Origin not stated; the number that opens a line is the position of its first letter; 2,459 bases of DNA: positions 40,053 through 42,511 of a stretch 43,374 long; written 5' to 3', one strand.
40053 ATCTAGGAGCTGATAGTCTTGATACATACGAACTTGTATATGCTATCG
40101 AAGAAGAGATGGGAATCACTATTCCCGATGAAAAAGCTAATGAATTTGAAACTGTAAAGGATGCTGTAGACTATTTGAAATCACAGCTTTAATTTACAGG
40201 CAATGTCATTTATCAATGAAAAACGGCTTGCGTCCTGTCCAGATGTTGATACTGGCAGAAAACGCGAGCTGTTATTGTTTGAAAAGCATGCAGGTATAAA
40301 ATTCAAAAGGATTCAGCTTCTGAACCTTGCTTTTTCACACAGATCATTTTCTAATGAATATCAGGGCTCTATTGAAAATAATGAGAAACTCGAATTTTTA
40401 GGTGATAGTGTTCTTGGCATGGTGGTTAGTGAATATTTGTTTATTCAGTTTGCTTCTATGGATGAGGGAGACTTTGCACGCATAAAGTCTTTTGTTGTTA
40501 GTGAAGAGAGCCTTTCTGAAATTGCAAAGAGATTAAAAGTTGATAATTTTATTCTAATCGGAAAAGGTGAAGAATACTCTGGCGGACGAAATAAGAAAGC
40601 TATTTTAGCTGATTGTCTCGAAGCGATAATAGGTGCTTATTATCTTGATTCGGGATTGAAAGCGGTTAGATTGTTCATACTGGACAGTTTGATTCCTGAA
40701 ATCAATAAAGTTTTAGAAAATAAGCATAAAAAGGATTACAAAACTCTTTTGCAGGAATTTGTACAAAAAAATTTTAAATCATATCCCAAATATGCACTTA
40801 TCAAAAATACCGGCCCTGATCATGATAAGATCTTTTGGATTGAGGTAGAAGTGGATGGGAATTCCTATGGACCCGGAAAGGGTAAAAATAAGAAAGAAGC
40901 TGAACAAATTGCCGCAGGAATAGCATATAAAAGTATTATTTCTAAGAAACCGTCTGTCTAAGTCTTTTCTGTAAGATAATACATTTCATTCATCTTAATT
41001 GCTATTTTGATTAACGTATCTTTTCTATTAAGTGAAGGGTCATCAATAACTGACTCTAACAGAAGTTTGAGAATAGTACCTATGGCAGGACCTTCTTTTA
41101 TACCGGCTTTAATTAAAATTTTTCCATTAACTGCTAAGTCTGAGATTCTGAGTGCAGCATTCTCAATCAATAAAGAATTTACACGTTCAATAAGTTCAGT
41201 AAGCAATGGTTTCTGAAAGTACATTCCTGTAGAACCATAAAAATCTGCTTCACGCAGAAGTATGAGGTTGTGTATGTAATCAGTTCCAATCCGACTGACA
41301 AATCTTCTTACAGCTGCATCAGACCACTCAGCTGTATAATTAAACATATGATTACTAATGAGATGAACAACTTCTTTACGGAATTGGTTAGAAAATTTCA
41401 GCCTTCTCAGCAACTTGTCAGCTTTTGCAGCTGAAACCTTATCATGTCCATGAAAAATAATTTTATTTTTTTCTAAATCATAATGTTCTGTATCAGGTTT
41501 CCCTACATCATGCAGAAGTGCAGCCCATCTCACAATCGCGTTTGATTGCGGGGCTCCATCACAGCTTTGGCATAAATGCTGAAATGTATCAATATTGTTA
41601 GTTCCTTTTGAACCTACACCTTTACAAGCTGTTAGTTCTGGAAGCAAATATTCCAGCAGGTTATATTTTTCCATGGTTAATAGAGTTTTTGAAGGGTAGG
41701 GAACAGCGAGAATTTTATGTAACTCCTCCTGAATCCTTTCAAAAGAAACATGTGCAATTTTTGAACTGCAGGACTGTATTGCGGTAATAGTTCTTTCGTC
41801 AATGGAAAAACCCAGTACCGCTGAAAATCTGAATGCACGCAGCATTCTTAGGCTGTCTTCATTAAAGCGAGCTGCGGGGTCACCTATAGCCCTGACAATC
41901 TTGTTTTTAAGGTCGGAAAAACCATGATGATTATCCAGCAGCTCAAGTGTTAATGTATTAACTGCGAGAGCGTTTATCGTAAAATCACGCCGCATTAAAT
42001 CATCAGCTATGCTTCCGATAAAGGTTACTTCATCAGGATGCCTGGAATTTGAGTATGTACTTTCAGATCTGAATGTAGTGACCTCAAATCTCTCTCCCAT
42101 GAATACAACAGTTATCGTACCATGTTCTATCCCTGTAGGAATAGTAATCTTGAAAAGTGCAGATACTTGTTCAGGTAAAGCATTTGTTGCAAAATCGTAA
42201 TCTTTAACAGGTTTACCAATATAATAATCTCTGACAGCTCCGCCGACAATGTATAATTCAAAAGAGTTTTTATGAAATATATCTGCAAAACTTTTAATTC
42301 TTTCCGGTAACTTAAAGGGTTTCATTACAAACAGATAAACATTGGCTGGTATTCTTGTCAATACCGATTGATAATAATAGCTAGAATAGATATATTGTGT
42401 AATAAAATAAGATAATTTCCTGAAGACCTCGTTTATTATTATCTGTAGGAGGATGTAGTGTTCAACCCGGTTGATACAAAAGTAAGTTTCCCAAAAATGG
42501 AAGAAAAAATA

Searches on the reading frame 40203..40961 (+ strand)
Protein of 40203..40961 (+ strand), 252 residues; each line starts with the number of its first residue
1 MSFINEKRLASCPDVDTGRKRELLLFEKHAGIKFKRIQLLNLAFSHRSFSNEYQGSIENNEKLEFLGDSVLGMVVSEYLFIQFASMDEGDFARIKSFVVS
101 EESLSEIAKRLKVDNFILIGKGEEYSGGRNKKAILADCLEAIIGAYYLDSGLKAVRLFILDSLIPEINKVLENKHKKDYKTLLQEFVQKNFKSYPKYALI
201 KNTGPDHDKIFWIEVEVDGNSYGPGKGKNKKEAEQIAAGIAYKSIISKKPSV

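Call 61: find_encoding_contigs(protein=window:40203-40961:+, flank=10000, max_places=4)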
Protein window:40203-40961:+ (252 aa): 15 contigs read that carry it; 4 places shown.
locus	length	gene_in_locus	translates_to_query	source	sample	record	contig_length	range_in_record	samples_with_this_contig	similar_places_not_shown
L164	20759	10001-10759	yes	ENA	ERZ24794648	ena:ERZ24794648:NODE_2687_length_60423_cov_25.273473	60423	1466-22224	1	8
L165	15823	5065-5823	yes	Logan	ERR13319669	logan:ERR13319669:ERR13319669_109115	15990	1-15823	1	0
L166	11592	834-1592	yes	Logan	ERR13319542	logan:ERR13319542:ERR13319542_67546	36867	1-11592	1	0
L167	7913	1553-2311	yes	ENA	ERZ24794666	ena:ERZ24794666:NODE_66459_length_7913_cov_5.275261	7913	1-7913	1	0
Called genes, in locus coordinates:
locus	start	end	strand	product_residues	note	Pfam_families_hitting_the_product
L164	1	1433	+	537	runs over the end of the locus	PF01609:DDE_Tnp_1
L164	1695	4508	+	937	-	PF02463:SMC_N, PF13304:AAA_21 (faint), PF13476:AAA_23 (faint)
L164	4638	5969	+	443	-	PF02881:SRP54_N, PF00448:SRP54, PF01656:CbiA, PF02978:SRP_SPB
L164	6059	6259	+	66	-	PF00886:Ribosomal_S16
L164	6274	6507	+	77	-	PF13083:KH_KhpA-B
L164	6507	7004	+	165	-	PF01782:RimM, PF24986:PRC_RimM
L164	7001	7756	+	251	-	PF01746:tRNA_m1G_MT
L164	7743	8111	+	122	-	PF01245:Ribosomal_L19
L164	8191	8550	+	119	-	PF02021:UPF0102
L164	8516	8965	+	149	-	-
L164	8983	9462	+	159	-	PF01467:CTP_transf_like, PF08218:Citrate_ly_lig (weak)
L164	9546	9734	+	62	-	PF01783:Ribosomal_L32p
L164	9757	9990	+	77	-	PF14573:PP-binding_2 (weak), PF00550:PP-binding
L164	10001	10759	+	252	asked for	PF22935:RM44_endonuclase, PF14622:Ribonucleas_3_3, PF00636:Ribonuclease_3, PF00035:dsrm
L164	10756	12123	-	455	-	PF01743:PolyA_pol, PF12627:PolyA_pol_RNAbd, PF01966:HD, PF13735:tRNA_NucTran2_2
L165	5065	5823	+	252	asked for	PF22935:RM44_endonuclase, PF14622:Ribonucleas_3_3, PF00636:Ribonuclease_3, PF00035:dsrm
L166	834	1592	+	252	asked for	PF22935:RM44_endonuclase, PF14622:Ribonucleas_3_3, PF00636:Ribonuclease_3, PF00035:dsrm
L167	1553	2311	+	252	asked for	PF22935:RM44_endonuclase, PF14622:Ribonucleas_3_3, PF00636:Ribonuclease_3, PF00035:dsrm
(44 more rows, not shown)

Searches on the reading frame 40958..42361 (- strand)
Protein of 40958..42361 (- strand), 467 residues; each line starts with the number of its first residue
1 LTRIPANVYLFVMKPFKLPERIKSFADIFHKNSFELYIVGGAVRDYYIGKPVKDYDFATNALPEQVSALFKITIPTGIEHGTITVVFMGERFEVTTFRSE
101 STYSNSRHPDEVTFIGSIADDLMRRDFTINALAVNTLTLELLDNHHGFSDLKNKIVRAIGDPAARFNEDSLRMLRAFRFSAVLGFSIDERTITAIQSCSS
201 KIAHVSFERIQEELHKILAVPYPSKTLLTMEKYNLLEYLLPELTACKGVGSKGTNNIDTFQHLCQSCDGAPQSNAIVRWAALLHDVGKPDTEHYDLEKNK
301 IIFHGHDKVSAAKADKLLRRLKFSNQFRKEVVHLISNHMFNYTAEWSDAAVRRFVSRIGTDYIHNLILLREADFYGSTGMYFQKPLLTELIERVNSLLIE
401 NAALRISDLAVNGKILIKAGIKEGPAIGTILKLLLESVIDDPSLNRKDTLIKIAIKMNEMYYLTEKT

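Call 59: find_encoding_contigs(protein=window:40958-42361:-, flank=10000, max_places=4)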
Protein window:40958-42361:- (467 aa): no gene with exactly this product is on record in the collection.
